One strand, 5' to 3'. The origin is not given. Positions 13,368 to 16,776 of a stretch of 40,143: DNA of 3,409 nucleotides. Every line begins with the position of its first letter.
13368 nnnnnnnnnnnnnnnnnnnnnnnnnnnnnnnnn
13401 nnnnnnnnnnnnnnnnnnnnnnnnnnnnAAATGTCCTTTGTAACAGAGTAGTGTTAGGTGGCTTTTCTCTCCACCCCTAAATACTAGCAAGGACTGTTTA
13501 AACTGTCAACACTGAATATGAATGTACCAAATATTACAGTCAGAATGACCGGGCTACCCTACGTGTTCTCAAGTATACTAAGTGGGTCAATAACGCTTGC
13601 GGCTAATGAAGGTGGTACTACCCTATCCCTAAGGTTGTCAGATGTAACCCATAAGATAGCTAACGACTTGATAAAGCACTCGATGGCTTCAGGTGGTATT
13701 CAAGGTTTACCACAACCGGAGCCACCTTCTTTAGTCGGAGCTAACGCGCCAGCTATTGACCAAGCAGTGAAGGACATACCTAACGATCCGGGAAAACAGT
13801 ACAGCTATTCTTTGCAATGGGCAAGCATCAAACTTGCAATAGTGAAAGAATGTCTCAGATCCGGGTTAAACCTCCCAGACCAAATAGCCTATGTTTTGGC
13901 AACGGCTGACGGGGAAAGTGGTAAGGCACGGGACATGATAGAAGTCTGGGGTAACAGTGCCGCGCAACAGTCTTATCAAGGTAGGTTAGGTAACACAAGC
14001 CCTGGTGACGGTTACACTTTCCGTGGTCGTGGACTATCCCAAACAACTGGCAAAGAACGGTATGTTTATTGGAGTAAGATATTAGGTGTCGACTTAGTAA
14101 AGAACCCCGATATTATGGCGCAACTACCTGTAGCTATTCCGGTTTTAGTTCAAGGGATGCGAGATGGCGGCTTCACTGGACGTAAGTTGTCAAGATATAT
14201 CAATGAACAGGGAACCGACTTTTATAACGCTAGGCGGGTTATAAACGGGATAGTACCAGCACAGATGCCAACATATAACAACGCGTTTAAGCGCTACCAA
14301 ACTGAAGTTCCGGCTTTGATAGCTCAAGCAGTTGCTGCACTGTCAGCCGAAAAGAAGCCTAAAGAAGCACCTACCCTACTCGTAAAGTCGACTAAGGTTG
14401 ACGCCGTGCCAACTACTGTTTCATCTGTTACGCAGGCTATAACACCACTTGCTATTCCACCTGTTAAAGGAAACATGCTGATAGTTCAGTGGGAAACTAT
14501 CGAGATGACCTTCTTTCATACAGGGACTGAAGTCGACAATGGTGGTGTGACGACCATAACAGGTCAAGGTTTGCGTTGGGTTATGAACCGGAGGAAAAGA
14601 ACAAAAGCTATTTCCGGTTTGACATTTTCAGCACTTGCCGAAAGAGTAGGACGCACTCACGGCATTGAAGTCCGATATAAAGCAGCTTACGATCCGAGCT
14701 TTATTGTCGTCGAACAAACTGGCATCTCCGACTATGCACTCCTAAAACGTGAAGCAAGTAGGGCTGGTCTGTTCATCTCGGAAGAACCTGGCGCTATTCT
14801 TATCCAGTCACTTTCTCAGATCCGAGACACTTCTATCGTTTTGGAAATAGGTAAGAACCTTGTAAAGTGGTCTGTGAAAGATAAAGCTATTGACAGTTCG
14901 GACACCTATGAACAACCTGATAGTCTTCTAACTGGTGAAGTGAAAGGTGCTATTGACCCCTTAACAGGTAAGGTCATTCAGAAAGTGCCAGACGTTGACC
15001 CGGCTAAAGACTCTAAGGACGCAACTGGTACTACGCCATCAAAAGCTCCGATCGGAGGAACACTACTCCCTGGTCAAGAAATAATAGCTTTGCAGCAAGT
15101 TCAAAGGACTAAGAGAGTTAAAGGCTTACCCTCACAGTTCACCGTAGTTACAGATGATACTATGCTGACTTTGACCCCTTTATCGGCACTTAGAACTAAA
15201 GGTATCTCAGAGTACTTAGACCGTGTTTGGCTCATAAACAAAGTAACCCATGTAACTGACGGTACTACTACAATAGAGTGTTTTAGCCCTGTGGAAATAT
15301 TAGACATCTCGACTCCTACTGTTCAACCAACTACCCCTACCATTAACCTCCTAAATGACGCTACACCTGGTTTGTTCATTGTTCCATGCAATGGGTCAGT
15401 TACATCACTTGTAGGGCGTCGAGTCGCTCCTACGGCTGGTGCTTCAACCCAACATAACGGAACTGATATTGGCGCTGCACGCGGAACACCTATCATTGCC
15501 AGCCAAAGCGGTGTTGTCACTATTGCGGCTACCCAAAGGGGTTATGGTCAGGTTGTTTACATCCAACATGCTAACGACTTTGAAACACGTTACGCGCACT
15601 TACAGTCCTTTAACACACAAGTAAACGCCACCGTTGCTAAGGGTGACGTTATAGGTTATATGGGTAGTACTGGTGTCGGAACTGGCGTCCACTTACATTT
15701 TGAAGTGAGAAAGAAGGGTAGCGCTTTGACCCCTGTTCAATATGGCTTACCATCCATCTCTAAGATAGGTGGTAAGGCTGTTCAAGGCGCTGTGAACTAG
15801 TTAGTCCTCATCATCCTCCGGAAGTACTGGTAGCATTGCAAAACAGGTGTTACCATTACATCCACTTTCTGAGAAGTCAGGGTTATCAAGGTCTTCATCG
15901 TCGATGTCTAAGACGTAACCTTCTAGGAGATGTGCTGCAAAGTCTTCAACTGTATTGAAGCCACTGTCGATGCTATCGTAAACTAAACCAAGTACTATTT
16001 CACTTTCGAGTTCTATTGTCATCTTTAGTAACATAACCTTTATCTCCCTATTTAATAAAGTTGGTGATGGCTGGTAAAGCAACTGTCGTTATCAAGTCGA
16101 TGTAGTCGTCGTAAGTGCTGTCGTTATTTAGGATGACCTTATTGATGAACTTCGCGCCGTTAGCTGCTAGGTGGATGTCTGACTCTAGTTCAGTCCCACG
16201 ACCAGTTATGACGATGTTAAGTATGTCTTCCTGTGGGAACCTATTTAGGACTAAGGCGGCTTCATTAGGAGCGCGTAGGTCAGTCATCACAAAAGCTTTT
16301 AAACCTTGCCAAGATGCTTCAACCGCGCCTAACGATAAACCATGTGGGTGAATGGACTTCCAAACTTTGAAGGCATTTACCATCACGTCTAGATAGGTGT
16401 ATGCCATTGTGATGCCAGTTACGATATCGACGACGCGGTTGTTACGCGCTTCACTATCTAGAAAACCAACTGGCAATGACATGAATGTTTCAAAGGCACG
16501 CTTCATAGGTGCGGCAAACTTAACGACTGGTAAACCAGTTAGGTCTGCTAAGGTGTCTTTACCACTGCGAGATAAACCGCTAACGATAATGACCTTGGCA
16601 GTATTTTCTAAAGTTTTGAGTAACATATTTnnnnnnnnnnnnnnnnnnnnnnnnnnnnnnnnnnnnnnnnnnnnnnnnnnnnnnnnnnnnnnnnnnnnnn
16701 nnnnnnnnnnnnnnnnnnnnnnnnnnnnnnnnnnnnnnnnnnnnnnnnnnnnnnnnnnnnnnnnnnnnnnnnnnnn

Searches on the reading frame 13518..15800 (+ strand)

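Call 101: search_protein_families(library=pfam, proteins=[window:13518-15800:+], max_evalue=0.01)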
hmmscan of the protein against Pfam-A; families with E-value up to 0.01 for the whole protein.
window:13518-15800:+ (760 aa): 1 family
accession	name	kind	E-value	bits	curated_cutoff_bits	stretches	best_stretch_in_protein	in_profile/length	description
PF01551.29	Peptidase_M23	-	1.3e-30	105.8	28.7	1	645-739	2-96/96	Peptidase family M23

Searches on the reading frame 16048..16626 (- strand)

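Call 49: search_protein_families(library=pfam, proteins=[window:16048-16626:-], max_evalue=0.01)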
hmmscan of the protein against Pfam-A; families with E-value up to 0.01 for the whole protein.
window:16048-16626:- (192 aa): 1 family
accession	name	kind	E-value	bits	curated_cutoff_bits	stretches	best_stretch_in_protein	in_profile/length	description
PF21448.3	DNMK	-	7.3e-05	22.9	27.1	0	11-45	1-39/232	Deoxynucleotide monophosphate kinase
